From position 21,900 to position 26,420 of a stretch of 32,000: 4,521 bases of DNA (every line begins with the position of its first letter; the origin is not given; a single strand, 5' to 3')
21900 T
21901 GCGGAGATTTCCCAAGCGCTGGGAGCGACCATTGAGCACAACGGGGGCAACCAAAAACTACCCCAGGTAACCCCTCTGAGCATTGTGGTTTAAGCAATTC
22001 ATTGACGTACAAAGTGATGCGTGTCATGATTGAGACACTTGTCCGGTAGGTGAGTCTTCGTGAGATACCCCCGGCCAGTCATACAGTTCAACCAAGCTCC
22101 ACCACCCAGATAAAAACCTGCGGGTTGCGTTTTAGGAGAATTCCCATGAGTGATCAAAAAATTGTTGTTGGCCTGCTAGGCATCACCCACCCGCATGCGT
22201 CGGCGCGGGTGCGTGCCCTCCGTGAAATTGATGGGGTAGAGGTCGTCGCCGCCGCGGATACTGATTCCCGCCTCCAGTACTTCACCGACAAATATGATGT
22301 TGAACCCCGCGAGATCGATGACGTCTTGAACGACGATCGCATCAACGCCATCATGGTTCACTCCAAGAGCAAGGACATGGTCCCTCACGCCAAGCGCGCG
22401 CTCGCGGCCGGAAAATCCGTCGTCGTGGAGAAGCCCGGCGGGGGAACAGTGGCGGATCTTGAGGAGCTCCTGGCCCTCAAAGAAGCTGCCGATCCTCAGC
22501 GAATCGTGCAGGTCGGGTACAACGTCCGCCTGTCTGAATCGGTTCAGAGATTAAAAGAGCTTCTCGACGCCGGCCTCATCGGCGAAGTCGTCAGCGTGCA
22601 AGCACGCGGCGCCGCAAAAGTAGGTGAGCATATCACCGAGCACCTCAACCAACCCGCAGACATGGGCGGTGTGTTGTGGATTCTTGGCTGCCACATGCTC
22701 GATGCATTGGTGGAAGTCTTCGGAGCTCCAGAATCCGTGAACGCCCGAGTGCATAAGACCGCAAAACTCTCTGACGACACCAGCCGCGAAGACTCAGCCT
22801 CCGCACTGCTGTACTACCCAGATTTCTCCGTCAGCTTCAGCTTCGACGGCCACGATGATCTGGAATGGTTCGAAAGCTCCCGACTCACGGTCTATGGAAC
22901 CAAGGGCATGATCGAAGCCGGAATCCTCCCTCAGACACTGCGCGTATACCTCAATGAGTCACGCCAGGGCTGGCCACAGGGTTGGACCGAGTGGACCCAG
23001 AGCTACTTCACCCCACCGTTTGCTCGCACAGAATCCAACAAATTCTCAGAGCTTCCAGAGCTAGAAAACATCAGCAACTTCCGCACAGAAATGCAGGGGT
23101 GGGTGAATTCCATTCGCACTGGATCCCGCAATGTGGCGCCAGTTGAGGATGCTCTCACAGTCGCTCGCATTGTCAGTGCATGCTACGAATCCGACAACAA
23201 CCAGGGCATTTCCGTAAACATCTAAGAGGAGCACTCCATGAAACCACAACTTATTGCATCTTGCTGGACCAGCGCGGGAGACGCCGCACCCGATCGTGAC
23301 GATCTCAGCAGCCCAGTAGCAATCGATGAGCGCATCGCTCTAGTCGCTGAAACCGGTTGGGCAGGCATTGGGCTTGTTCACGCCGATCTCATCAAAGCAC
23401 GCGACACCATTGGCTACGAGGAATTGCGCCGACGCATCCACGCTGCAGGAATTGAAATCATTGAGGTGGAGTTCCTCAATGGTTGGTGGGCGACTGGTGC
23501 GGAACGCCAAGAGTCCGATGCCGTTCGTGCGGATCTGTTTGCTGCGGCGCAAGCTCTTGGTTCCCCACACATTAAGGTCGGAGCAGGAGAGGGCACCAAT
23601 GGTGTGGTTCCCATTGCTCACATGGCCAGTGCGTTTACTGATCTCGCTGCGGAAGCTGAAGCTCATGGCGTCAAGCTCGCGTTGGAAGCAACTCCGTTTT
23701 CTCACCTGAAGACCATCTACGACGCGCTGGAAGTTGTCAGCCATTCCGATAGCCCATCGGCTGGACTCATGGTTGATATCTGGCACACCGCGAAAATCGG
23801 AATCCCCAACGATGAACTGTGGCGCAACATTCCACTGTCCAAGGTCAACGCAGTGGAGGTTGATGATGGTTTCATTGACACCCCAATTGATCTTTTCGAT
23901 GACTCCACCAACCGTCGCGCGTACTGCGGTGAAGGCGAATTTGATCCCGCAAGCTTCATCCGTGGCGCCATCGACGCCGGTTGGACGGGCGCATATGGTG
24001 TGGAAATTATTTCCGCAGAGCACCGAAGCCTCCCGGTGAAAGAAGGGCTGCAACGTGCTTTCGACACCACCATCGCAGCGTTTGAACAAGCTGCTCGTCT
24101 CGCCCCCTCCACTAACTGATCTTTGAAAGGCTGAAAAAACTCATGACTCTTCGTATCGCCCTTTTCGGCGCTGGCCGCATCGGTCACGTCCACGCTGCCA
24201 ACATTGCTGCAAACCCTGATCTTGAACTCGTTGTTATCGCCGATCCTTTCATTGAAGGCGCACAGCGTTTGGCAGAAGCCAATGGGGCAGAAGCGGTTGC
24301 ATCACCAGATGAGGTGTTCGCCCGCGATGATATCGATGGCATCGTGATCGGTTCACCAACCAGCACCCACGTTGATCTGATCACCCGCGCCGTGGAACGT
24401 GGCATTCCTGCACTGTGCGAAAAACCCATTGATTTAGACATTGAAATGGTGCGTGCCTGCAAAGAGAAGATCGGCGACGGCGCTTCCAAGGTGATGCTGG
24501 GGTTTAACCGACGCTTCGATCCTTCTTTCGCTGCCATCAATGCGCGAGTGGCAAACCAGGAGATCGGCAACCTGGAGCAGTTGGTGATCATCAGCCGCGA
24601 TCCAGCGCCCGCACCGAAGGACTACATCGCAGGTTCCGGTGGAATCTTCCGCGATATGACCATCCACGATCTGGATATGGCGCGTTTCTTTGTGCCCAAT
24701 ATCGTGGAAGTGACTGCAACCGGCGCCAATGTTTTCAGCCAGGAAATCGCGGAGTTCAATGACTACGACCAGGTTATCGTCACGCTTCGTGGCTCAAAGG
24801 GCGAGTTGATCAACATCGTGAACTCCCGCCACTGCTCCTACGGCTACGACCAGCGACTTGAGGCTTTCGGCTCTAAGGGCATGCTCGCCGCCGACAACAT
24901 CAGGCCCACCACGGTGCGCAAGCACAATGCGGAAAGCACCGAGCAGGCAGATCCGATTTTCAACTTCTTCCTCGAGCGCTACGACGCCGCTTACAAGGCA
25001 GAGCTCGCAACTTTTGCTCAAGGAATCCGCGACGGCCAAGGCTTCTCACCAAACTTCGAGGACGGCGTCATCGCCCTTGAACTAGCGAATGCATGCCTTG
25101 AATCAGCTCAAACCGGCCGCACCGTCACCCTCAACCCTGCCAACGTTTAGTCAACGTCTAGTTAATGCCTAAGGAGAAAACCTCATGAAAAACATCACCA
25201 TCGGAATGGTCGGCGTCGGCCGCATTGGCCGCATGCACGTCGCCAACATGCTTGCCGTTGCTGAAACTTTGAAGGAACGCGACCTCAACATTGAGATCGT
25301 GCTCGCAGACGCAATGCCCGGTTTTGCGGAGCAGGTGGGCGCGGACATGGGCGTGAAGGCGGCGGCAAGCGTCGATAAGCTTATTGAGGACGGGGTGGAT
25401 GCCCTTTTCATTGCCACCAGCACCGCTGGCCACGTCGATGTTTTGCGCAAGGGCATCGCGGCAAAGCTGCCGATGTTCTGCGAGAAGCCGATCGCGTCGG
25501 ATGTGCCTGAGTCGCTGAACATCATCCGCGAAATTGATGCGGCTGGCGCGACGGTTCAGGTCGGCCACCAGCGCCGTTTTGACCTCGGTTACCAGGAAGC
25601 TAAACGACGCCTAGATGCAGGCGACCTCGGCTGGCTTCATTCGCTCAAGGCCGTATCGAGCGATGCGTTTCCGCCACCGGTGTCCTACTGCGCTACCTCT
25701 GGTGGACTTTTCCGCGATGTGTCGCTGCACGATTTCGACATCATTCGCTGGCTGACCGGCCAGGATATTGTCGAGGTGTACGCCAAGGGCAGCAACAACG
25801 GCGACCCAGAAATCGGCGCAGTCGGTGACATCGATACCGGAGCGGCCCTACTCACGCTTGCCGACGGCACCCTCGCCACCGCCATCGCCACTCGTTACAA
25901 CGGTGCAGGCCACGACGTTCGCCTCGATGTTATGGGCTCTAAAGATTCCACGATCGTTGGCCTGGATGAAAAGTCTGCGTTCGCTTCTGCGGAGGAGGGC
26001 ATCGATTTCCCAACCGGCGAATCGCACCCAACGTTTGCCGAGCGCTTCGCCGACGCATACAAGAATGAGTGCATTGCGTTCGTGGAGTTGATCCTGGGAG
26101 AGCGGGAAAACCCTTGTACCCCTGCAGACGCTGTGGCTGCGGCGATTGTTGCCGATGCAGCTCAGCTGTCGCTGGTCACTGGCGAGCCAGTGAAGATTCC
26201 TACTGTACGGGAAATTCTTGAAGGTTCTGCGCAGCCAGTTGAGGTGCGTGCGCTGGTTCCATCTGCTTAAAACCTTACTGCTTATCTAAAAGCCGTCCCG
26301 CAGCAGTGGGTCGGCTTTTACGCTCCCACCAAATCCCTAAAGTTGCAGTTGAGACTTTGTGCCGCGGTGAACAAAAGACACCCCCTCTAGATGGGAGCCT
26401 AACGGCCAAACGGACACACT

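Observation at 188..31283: Ten copies of a nested palindrome with invariant core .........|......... and co-varying flanks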

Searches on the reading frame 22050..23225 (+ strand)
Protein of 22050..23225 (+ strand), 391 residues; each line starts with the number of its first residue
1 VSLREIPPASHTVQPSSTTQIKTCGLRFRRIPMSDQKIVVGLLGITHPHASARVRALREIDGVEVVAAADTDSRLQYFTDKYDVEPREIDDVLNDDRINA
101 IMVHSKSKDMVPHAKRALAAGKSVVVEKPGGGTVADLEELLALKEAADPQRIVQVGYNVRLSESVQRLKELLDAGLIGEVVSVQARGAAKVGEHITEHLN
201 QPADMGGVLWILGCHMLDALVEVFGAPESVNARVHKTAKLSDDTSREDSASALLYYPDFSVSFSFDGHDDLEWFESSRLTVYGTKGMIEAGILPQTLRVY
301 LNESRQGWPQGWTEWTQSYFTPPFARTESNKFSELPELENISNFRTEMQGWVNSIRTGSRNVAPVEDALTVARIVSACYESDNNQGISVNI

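Call 20: search_protein_families(library=pfam, proteins=[window:22050-23225:+], max_evalue=0.01)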
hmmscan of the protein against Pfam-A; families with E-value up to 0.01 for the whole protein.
window:22050-23225:+ (391 aa): 4 families
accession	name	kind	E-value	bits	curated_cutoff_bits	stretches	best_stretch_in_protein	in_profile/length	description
PF22725.1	GFO_IDH_MocA_C3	-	5.7e-19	68.8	27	1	165-289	1-124/124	GFO/IDH/MocA C-terminal domain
PF02894.22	GFO_IDH_MocA_C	-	3.5e-18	66.7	22.9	1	169-388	1-215/218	Oxidoreductase family, C-terminal alpha/beta domain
PF01408.29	GFO_IDH_MocA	-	2.9e-12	47.8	24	1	39-157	5-120/120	Oxidoreductase family, NAD-binding Rossmann fold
PF22685.1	Gal80p_C-like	-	0.0057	17.3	29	0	165-239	3-83/152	Gal80p, C-terminal domain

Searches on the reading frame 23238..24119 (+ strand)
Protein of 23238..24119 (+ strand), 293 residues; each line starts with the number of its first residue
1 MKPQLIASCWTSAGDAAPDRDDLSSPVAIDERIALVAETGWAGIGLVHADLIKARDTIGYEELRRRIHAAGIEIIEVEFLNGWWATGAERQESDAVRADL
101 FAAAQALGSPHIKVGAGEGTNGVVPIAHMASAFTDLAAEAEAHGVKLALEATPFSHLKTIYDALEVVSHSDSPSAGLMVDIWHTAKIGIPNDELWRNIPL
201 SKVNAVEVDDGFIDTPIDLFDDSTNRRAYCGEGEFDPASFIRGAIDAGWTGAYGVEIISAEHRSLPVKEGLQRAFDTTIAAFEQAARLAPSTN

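Call 20: search_protein_families(library=pfam, proteins=[window:23238-24119:+], max_evalue=0.01)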
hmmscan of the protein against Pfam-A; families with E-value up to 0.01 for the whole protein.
window:23238-24119:+ (293 aa): 1 family
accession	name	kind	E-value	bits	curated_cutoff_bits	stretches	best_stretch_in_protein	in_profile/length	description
PF01261.30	AP_endonuc_2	-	2.4e-25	90.1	31.1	1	33-272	1-244/249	Xylose isomerase-like TIM barrel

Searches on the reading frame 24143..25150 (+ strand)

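Call 20: search_protein_families(library=pfam, proteins=[window:24143-25150:+], max_evalue=0.01)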
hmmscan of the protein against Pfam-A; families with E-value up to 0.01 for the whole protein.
window:24143-25150:+ (335 aa): 6 families
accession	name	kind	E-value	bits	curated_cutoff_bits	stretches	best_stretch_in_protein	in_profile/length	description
PF01408.29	GFO_IDH_MocA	-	7.4e-22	78.7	24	1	3-109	1-108/120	Oxidoreductase family, NAD-binding Rossmann fold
PF22725.1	GFO_IDH_MocA_C3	-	2.9e-21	76.2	27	1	129-248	1-123/124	GFO/IDH/MocA C-terminal domain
PF02894.22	GFO_IDH_MocA_C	-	9e-20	71.8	22.9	1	137-330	5-218/218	Oxidoreductase family, C-terminal alpha/beta domain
PF03435.24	Sacchrp_dh_NADP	-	0.00062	20.5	25.1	1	5-53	1-50/129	Saccharopine dehydrogenase NADP binding domain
PF13378.12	MR_MLE_C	-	0.0024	18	29.4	1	87-146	14-77/219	Enolase C-terminal domain-like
PF00044.30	Gp_dh_N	-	0.0079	16.9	31.7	0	4-37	2-34/101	Glyceraldehyde 3-phosphate dehydrogenase, NAD binding domain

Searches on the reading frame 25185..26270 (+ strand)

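Call 20: search_protein_families(library=pfam, proteins=[window:25185-26270:+], max_evalue=0.01)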
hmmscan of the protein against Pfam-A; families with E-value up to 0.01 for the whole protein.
window:25185-26270:+ (361 aa): 3 families
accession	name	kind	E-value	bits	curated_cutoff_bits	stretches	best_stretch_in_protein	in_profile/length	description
PF22725.1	GFO_IDH_MocA_C3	-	1.1e-21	77.6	27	1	136-255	1-122/124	GFO/IDH/MocA C-terminal domain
PF02894.22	GFO_IDH_MocA_C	-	6.2e-19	69.1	22.9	1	140-338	1-218/218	Oxidoreductase family, C-terminal alpha/beta domain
PF01408.29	GFO_IDH_MocA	-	1.9e-16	61.2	24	1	4-128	1-120/120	Oxidoreductase family, NAD-binding Rossmann fold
